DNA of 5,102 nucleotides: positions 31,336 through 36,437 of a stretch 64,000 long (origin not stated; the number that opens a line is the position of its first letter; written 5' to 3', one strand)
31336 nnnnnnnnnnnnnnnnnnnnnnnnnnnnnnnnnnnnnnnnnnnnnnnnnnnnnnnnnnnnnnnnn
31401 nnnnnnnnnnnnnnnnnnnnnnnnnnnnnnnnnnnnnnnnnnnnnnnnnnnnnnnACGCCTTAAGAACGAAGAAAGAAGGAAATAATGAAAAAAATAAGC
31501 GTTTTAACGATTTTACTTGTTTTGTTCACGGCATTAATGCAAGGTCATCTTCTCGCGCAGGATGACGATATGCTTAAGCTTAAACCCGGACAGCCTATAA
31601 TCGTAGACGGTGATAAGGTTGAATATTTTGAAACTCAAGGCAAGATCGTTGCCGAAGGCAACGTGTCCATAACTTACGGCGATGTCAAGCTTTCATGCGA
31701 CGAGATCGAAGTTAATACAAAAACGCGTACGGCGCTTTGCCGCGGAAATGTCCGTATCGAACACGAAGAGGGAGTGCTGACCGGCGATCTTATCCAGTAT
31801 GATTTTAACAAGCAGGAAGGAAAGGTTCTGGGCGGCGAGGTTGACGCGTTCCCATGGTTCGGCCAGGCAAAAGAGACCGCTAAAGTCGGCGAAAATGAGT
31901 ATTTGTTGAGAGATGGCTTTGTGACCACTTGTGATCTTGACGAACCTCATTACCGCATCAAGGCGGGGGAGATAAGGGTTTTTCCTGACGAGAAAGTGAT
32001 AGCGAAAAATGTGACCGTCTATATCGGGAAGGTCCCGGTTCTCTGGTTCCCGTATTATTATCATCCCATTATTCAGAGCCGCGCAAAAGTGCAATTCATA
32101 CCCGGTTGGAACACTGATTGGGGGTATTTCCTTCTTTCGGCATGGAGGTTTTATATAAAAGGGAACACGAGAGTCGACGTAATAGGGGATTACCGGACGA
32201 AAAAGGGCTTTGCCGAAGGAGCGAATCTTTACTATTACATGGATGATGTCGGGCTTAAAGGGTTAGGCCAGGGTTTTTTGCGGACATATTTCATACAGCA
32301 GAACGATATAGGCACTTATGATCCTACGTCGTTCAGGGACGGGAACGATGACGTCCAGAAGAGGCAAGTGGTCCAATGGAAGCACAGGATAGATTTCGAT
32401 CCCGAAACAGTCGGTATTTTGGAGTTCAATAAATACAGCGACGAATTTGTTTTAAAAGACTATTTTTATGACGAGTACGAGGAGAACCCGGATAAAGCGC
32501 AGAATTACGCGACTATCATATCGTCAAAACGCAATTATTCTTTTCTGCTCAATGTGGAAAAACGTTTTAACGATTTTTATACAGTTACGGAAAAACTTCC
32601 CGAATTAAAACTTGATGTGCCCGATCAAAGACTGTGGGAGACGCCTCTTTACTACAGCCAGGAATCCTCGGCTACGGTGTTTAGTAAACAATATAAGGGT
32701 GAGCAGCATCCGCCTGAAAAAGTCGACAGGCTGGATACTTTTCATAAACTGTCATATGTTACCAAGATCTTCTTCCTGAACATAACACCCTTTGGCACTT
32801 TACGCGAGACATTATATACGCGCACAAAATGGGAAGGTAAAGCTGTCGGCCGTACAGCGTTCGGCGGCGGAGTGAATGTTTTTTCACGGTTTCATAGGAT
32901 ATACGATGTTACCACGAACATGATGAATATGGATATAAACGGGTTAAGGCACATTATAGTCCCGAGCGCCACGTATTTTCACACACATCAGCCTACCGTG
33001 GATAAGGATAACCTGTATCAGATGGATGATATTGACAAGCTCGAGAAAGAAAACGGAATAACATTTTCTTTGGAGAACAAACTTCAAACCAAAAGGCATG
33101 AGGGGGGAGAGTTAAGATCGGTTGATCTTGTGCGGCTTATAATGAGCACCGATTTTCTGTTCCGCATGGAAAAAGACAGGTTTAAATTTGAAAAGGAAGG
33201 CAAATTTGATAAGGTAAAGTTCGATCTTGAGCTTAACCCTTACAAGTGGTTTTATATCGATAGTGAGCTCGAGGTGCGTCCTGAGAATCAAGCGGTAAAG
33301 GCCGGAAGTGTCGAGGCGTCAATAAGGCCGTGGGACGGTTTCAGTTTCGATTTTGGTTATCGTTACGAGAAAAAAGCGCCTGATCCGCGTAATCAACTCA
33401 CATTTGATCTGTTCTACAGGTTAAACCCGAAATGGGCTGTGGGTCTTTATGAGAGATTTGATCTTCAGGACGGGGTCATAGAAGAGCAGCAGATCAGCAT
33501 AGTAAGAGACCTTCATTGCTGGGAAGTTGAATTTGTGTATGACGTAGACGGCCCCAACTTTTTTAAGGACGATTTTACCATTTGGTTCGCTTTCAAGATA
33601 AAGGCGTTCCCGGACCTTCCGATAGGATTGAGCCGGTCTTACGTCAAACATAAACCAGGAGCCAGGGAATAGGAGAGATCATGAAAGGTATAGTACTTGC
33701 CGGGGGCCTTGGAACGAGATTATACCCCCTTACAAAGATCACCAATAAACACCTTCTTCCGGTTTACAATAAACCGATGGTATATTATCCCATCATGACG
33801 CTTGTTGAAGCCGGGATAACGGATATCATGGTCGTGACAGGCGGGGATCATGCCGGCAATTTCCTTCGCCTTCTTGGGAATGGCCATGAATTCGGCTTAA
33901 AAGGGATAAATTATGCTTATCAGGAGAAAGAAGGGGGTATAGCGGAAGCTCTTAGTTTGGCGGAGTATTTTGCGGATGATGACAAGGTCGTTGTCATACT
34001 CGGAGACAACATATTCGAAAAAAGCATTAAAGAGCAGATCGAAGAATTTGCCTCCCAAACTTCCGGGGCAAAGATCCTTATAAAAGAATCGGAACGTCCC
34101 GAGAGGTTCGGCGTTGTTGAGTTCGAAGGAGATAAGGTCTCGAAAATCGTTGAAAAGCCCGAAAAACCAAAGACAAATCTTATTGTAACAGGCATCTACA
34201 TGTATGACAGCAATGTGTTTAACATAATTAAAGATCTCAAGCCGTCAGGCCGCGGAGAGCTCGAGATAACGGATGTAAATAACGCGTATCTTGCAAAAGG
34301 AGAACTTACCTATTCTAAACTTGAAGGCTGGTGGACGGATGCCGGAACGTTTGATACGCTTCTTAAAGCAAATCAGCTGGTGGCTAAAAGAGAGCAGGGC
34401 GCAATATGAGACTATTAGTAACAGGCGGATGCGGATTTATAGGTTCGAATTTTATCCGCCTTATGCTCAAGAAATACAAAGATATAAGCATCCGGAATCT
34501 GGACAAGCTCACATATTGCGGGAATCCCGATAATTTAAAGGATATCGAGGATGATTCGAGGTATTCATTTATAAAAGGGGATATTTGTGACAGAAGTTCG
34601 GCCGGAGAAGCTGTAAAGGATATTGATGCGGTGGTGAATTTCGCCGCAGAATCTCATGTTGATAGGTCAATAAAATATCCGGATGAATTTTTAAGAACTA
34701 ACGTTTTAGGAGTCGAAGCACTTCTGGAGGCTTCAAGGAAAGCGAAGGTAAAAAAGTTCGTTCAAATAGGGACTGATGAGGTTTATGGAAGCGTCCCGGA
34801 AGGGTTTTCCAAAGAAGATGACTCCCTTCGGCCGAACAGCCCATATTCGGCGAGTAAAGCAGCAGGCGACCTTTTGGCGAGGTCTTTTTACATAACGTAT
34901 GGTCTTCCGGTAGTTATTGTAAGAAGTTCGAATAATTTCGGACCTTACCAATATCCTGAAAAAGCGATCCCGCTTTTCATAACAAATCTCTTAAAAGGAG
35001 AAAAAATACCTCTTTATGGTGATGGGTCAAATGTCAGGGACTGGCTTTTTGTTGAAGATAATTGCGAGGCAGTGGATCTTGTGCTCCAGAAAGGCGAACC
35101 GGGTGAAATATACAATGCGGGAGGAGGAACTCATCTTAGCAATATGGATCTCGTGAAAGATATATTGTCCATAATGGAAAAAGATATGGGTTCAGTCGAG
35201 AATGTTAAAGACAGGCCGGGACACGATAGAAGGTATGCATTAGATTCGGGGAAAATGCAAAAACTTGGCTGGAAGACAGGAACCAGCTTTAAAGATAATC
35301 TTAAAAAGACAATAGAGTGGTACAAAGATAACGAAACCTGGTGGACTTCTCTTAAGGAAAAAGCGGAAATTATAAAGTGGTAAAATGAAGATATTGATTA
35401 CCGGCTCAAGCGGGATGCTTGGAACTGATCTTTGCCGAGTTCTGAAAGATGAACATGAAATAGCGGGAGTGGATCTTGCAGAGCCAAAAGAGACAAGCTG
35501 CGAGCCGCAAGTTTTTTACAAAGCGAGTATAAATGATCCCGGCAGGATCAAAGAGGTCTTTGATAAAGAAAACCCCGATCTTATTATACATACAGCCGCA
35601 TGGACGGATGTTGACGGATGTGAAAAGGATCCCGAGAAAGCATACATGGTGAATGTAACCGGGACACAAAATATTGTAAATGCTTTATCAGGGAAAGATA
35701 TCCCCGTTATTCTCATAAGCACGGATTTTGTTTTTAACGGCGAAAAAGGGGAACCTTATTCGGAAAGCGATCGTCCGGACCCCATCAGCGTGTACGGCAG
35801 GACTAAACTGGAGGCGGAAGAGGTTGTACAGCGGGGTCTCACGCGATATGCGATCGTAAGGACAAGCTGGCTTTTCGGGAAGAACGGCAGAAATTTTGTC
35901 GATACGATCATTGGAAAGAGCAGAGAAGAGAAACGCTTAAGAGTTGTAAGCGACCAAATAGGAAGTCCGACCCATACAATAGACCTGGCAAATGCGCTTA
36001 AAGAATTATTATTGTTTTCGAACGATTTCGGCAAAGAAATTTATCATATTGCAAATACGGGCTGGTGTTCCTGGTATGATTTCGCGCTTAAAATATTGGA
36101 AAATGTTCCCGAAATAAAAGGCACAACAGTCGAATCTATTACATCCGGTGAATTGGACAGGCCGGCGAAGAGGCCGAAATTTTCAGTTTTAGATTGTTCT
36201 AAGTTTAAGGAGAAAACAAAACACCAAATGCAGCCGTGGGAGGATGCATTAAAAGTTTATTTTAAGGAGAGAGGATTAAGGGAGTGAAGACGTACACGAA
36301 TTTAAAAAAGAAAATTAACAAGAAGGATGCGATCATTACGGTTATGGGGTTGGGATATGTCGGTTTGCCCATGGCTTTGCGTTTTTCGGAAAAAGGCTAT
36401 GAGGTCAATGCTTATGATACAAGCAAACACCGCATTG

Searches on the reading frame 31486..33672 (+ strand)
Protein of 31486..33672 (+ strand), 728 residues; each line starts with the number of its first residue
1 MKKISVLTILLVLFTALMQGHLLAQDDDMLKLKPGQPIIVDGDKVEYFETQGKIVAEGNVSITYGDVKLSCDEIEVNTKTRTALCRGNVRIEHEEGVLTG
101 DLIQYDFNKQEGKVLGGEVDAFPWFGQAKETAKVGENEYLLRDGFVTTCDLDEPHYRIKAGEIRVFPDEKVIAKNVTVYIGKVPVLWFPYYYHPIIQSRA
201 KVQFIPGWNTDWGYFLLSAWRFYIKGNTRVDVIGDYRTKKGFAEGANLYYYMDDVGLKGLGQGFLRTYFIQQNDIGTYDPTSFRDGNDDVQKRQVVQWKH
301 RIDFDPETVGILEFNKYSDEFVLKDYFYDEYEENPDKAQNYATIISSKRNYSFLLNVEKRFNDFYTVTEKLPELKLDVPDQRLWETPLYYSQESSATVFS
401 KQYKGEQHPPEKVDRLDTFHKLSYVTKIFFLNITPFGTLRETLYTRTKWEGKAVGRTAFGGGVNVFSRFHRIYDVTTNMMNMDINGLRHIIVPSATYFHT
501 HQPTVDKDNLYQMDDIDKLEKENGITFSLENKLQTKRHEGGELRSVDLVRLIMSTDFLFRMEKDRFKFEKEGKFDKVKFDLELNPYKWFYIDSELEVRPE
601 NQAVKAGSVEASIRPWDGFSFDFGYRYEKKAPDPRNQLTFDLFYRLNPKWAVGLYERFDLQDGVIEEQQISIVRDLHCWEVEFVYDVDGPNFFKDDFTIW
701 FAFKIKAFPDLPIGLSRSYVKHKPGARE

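Call 7: search_protein_families(library=pfam, proteins=[window:31486-33672:+], max_evalue=0.001)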
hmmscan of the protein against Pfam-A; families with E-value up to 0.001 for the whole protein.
window:31486-33672:+ (728 aa): 3 families
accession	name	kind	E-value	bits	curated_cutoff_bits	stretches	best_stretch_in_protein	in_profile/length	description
PF04453.20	LptD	-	5.3e-13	49.5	22.4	1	292-650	2-384/384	LPS transport system D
PF03968.19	LptD_N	-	7.6e-05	23.3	20.4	0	40-107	2-80/113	LptA/(LptD N-terminal domain) LPS transport protein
PF13100.11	OstA_2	-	8.8e-05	22.6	21.2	1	43-112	41-111/158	OstA-like protein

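Call 79: find_related_loci(query=window:31486-33672:+, collection=metagenome_contigs, flank=10000)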
Query window:31486-33672:+ (728 aa) in metagenome_contigs; peptide patterns used: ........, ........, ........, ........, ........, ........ (x = any residue, [..] = any of these).
55 stretches matched a pattern; 2 encode a relative of the query (tblastn E <= 1e-3); 2 distinct loci.
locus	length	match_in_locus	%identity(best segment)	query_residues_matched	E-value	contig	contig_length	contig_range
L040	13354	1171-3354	100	1-728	0e+0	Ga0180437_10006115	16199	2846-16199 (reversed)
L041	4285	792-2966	72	2-727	0e+0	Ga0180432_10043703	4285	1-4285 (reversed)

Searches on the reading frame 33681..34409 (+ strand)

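Call 7: search_protein_families(library=pfam, proteins=[window:33681-34409:+], max_evalue=0.001)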
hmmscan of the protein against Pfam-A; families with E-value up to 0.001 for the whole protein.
window:33681-34409:+ (242 aa): 2 families
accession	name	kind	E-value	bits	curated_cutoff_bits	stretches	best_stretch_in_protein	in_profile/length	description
PF00483.29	NTP_transferase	-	1.4e-61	208.7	21.2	1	2-236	1-244/245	Nucleotidyl transferase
PF12804.13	NTP_transf_3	-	2.3e-10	41.3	27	1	3-133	1-121/160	MobA-like NTP transferase domain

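Call 63: search_protein_families(library=ncbifam, proteins=[window:33681-34409:+], max_evalue=0.00001)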
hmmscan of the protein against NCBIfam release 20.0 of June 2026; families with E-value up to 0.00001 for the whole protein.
window:33681-34409:+ (242 aa): 28 families (the best 25 are shown)
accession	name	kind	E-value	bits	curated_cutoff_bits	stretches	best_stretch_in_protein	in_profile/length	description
TIGR01207.1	rmlA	equivalog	1.7e-75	253.8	360.65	1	2-236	1-238/286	glucose-1-phosphate thymidylyltransferase RfbA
TIGR01208.1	rmlA_long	equivalog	2.7e-71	240.3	320.25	1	2-236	1-236/353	glucose-1-phosphate thymidylyltransferase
NF012024.0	PRK15480.1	equivalog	1e-62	211.9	588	1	2-238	5-244/292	glucose-1-phosphate thymidylyltransferase RfbA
TIGR03992.1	Arch_glmU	subfamily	5.3e-54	183.6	292.1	1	1-237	1-230/393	bifunctional sugar-1-phosphate nucleotidylyltransferase/acetyltransferase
NF041313.1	UDPGP_AglF_Halo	equivalog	8.1e-43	146.5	400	1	1-232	1-232/234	UTP--glucose-1-phosphate uridylyltransferase AglF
NF041173.1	Sug_nt_acttase_Thmprot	equivalog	3.1e-37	128.5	600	1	1-239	1-232/405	bifunctional sugar-1-phosphate nucleotidylyltransferase/acetyltransferase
TIGR01099.1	galU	equivalog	1.9e-31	109.6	326.8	2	76-230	96-261/261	UTP--glucose-1-phosphate uridylyltransferase GalU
NF052502.1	man1P_GTase_Rv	exception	1.8e-24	86.3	440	1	3-230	3-226/352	mannose-1-phosphate guanylyltransferase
NF045761.1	NAMPUrTaseMurU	equivalog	5.8e-22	78.7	250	1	1-232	1-225/226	N-acetylmuramate alpha-1-phosphate uridylyltransferase MurU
TIGR02623.1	G1P_cyt_trans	equivalog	1.6e-17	63.8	300.25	1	93-234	113-242/255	glucose-1-phosphate cytidylyltransferase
NF003670.0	PRK05293.1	equivalog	6.7e-16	58.2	470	1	3-234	7-258/382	glucose-1-phosphate adenylyltransferase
NF010934.1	PRK14354.1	equivalog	8.1e-16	57.6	450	1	3-208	2-207/447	bifunctional UDP-N-acetylglucosamine diphosphorylase/glucosamine-1-phosphate N-acetyltransferase GlmU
TIGR01173.1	glmU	equivalog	1.2e-15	57.4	366.85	1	3-207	3-206/452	bifunctional UDP-N-acetylglucosamine diphosphorylase/glucosamine-1-phosphate N-acetyltransferase GlmU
NF009928.0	PRK13389.1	equivalog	1.4e-15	57.2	548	1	2-54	10-62/302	UTP--glucose-1-phosphate uridylyltransferase GalU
TIGR02091.1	glgC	equivalog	4e-15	55.7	424.9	1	3-233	3-258/364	glucose-1-phosphate adenylyltransferase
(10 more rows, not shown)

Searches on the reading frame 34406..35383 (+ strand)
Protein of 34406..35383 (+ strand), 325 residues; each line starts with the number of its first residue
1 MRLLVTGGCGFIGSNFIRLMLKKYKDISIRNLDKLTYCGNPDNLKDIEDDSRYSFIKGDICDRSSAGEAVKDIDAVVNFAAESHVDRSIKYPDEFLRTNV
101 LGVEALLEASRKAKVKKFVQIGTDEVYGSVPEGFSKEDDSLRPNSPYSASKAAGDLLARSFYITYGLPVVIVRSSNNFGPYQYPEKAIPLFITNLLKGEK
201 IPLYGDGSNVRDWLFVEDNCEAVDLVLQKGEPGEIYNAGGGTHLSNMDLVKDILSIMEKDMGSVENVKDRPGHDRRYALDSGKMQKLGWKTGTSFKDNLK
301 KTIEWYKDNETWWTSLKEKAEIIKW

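Call 7: search_protein_families(library=pfam, proteins=[window:34406-35383:+], max_evalue=0.001)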
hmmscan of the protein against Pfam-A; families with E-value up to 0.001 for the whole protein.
window:34406-35383:+ (325 aa): 7 families
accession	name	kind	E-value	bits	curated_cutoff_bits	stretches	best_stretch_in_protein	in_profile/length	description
PF16363.11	GDP_Man_Dehyd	-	3.2e-78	264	27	1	4-301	1-331/332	GDP-mannose 4,6 dehydratase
PF01370.27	Epimerase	-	3.2e-66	223.6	20.9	1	4-239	2-240/240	NAD dependent epimerase/dehydratase family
PF01073.25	3Beta_HSD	-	5.6e-21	75.2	22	1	4-218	1-220/280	3-beta hydroxysteroid dehydrogenase/isomerase family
PF02719.21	Polysacc_synt_2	-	6.7e-19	68.6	20.2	1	3-261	1-251/293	Polysaccharide biosynthesis protein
PF04321.23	RmlD_sub_bind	-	1.6e-14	54.1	27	1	1-192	1-164/287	RmlD substrate binding domain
PF13460.12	NAD_binding_10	-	1.2e-11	45.3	27.2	1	38-173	26-142/184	NAD(P)H-binding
PF07993.18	NAD_binding_4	-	2.1e-11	43.9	20.1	1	5-176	1-206/258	Male sterility protein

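Call 63: search_protein_families(library=ncbifam, proteins=[window:34406-35383:+], max_evalue=0.00001)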
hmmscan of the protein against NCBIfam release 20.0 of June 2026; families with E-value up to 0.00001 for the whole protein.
window:34406-35383:+ (325 aa): 25 families
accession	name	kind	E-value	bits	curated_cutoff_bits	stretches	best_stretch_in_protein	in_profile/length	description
TIGR01181.1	dTDP_gluc_dehyt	equivalog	1e-132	442.1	365.1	1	2-315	1-320/321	dTDP-glucose 4,6-dehydratase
NF007490.0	PRK10084.1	subfamily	4.8e-93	312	649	1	1-319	1-347/361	dTDP-glucose 4,6-dehydratase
NF007582.0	PRK10217.1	equivalog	1.4e-84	284.2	698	1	2-318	3-343/355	dTDP-glucose 4,6-dehydratase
TIGR04180.1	EDH_00030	hypoth_equivalog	4.2e-46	157.4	475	1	4-273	2-273/297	NAD-dependent 4,6-dehydratase LegB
TIGR01179.1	galE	equivalog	1.8e-35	122.3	262.3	1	2-309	1-328/332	UDP-glucose 4-epimerase GalE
NF011728.1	PRK15181.1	equivalog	1.7e-30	106.2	760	1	2-310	17-341/348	Vi polysaccharide biosynthesis UDP-N-acetylglucosaminuronic acid C-4 epimerase TviC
TIGR02622.1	CDP_4_6_dhtase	equivalog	4.6e-24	85.2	278.45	1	2-309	6-333/352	CDP-glucose 4,6-dehydratase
NF007956.0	PRK10675.1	subfamily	2.3e-21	76.3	394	1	1-308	1-331/338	UDP-glucose 4-epimerase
TIGR02197.1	heptose_epim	equivalog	4e-21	75.5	274.6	1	3-267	1-269/316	ADP-glyceromanno-heptose 6-epimerase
TIGR03466.1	HpnA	hypoth_equivalog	1.2e-20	73.6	367.65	1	2-260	2-249/327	hopanoid-associated sugar epimerase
NF047922.1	GDPFucSynFcl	equivalog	6.9e-20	71.7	500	1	85-310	67-305/308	GDP-L-fucose synthase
TIGR03589.1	PseB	equivalog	1.9e-17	63.2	407.75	1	3-236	7-224/324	UDP-N-acetylglucosamine 4,6-dehydratase (inverting)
NF052578.1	StrlDmthSdmBMthl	equivalog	4.4e-17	62.8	600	1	1-244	1-233/328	sterol demethylase protein SdmB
TIGR01472.1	gmd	equivalog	4.4e-17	62.3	415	1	4-261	4-272/342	GDP-mannose 4,6-dehydratase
NF008872.0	PRK11908.1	equivalog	3.1e-15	56.1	294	1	2-309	3-338/349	bifunctional UDP-4-keto-pentose/UDP-xylose synthase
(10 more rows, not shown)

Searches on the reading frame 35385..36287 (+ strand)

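Call 7: search_protein_families(library=pfam, proteins=[window:35385-36287:+], max_evalue=0.001)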
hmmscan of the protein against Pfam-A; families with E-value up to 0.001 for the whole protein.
window:35385-36287:+ (300 aa): 7 families
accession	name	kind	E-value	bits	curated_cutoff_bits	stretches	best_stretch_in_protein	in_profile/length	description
PF04321.23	RmlD_sub_bind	-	1.3e-87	294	27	1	1-295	1-284/287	RmlD substrate binding domain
PF01370.27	Epimerase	-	2.4e-27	96.3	20.9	1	3-206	1-222/240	NAD dependent epimerase/dehydratase family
PF16363.11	GDP_Man_Dehyd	-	1.3e-16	61.5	27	1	4-157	1-173/332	GDP-mannose 4,6 dehydratase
PF02719.21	Polysacc_synt_2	-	2.2e-15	57.1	20.2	1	3-150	1-151/293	Polysaccharide biosynthesis protein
PF01073.25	3Beta_HSD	-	6e-14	52.2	22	1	4-150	1-159/280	3-beta hydroxysteroid dehydrogenase/isomerase family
PF07993.18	NAD_binding_4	-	2.7e-09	37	20.1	1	62-165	87-209/258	Male sterility protein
PF13460.12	NAD_binding_10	-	0.00063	20.1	27.2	1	7-170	1-153/184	NAD(P)H-binding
